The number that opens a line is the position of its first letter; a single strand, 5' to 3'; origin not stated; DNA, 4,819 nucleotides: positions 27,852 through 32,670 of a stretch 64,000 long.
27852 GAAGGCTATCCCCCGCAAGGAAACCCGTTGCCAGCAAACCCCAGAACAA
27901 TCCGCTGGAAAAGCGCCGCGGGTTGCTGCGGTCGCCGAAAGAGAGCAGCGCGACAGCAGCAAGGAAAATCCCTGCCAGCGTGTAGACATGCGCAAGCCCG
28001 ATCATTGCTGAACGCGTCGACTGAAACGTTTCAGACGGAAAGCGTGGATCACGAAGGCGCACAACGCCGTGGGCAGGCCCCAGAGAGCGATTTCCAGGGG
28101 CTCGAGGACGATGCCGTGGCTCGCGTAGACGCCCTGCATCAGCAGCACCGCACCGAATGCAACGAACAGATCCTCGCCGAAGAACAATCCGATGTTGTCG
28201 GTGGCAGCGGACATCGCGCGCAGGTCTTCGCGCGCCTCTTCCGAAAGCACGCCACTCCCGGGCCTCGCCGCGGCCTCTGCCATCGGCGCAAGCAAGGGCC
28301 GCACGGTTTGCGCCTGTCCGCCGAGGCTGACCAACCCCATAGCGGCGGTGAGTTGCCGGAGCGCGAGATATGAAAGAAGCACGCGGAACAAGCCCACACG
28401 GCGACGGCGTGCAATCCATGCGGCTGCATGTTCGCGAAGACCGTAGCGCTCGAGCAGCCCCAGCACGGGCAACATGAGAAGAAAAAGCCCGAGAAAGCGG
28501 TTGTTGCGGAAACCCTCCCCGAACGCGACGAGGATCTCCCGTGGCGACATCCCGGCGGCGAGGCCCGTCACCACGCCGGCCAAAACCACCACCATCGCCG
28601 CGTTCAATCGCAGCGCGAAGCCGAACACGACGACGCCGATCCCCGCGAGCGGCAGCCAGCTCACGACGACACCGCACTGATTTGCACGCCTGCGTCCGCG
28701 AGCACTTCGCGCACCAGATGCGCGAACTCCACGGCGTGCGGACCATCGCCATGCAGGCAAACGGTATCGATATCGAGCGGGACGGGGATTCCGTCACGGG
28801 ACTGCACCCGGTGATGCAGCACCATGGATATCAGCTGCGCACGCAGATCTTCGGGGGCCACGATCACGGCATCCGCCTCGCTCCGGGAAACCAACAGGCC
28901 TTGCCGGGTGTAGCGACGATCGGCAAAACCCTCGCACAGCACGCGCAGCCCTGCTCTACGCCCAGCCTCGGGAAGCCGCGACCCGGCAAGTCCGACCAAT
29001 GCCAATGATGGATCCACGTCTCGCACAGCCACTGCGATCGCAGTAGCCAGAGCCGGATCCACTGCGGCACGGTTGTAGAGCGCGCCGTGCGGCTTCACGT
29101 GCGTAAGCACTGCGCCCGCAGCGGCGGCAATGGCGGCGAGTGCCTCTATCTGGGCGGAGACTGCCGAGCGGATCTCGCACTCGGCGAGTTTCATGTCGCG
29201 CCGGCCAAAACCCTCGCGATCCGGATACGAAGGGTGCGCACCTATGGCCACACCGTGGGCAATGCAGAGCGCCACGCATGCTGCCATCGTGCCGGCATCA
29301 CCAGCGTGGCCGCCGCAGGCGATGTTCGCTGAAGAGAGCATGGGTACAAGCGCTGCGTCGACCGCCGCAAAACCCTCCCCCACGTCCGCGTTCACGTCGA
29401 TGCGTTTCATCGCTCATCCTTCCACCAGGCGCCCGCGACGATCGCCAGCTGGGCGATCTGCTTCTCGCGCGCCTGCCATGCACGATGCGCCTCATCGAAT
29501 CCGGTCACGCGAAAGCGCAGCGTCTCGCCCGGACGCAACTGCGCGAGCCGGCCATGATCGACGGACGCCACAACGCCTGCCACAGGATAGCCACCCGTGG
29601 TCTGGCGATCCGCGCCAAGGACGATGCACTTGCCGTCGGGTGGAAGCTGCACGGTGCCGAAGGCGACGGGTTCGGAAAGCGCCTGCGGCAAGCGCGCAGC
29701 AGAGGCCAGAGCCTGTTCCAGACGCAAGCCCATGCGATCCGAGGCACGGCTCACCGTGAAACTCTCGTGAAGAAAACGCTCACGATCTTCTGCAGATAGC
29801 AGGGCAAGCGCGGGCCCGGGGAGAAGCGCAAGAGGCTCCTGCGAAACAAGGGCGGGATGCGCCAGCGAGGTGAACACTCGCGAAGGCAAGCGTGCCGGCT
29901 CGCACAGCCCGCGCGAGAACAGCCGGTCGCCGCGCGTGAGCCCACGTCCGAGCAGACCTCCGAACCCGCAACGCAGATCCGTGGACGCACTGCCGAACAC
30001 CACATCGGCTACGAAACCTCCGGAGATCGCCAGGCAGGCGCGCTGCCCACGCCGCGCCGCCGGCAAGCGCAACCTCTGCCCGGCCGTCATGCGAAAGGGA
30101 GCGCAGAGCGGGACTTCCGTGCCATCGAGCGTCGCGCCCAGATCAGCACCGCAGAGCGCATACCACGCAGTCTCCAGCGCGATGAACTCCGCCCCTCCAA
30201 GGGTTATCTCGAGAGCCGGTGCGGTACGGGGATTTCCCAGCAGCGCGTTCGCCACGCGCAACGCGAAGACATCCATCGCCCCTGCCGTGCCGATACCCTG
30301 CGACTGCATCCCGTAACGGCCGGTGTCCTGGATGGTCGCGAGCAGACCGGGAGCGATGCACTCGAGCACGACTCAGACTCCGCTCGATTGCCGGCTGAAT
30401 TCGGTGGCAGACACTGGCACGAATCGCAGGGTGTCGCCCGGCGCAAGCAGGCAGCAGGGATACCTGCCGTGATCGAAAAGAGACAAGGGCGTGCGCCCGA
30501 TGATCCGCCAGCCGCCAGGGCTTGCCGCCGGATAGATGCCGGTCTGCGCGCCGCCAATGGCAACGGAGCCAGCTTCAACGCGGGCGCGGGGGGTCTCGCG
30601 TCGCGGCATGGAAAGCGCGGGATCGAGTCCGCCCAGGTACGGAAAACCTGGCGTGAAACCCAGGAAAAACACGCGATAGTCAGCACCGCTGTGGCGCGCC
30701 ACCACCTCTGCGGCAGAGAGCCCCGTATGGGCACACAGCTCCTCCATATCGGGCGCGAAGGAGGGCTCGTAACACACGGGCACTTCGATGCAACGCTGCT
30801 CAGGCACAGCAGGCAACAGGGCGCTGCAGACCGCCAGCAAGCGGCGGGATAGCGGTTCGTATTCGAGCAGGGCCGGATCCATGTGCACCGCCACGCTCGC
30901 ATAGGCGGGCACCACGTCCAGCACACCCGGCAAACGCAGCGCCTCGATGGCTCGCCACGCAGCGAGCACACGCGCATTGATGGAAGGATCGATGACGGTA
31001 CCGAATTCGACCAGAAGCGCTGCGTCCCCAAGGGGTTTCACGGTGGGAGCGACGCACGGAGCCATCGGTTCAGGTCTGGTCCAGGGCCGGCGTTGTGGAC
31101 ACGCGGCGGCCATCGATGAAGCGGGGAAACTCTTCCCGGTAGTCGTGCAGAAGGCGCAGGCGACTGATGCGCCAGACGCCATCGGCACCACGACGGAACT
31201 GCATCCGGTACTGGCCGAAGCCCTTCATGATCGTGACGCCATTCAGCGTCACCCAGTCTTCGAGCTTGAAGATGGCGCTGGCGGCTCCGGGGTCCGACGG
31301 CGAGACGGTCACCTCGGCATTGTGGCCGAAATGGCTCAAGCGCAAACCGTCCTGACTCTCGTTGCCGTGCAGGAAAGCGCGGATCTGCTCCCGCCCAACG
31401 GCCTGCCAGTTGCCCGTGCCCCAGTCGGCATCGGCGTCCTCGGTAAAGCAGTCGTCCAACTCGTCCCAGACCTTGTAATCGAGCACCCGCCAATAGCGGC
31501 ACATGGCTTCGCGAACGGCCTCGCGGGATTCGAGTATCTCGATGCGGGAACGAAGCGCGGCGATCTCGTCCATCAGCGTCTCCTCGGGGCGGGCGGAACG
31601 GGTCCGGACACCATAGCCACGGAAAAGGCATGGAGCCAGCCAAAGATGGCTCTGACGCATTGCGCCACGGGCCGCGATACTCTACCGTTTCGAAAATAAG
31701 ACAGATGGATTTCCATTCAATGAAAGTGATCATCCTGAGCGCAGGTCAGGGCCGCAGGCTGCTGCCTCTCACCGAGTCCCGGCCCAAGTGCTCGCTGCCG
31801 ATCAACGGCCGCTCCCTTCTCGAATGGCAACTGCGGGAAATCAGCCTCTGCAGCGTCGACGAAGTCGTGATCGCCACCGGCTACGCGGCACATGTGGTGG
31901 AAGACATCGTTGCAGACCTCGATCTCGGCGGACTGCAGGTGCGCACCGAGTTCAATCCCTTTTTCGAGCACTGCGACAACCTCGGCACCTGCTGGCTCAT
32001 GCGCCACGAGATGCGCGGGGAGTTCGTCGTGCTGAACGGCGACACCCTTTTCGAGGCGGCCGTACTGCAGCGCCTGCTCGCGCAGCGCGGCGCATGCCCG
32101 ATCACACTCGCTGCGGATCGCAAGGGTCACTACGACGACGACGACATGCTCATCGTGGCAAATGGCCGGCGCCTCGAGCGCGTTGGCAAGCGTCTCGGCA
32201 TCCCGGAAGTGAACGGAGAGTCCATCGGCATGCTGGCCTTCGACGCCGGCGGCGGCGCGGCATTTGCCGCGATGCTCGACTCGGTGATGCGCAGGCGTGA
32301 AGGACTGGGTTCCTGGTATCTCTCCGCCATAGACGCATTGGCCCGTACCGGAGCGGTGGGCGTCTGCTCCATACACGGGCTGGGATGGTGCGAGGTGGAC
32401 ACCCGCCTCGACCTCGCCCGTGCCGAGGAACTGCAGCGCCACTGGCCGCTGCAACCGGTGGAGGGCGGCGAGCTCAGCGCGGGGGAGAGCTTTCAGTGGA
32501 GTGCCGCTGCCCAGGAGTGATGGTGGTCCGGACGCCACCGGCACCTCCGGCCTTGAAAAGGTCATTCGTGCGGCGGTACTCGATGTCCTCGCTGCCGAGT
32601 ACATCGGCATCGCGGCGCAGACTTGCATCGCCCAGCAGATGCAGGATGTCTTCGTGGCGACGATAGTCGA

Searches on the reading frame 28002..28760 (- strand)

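Call 90: search_protein_families(library=pfam, proteins=[window:28002-28760:-], max_evalue=0.00001)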
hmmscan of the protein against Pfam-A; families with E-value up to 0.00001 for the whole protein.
window:28002-28760:- (252 aa): 1 family
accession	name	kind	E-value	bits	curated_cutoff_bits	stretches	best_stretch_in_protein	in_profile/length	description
PF06149.18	DUF969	-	3.6e-79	265.7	32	1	35-250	1-215/216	Protein of unknown function (DUF969)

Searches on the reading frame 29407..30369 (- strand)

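Call 90: search_protein_families(library=pfam, proteins=[window:29407-30369:-], max_evalue=0.00001)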
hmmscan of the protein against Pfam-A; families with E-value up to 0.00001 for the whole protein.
window:29407-30369:- (320 aa): 1 family
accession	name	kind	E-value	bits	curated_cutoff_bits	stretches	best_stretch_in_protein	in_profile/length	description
PF02626.20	CT_A_B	-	1.1e-79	268.2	25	1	25-287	2-260/261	Carboxyltransferase domain, subdomain A and B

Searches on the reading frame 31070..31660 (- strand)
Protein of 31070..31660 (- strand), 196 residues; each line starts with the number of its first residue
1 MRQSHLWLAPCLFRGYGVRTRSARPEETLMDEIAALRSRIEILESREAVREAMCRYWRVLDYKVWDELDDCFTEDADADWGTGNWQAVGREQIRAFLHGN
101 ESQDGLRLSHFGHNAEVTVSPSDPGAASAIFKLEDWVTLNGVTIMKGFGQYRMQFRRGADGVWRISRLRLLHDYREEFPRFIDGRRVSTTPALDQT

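Call 90: search_protein_families(library=pfam, proteins=[window:31070-31660:-], max_evalue=0.00001)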
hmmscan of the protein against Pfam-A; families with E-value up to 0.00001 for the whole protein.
window:31070-31660:- (196 aa): 1 family
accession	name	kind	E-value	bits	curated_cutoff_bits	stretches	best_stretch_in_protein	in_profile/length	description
PF13577.12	SnoaL_4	-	2e-23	83.2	24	1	43-169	3-126/126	SnoaL-like domain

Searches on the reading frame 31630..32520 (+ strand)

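Call 90: search_protein_families(library=pfam, proteins=[window:31630-32520:+], max_evalue=0.00001)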
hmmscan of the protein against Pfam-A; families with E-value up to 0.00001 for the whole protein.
window:31630-32520:+ (296 aa): 2 families
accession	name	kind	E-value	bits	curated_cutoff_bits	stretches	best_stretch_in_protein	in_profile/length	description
PF12804.13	NTP_transf_3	-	1.3e-12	48.6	27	1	33-167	1-127/160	MobA-like NTP transferase domain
PF00483.29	NTP_transferase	-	3.4e-10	40.4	21.2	1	32-148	1-119/245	Nucleotidyl transferase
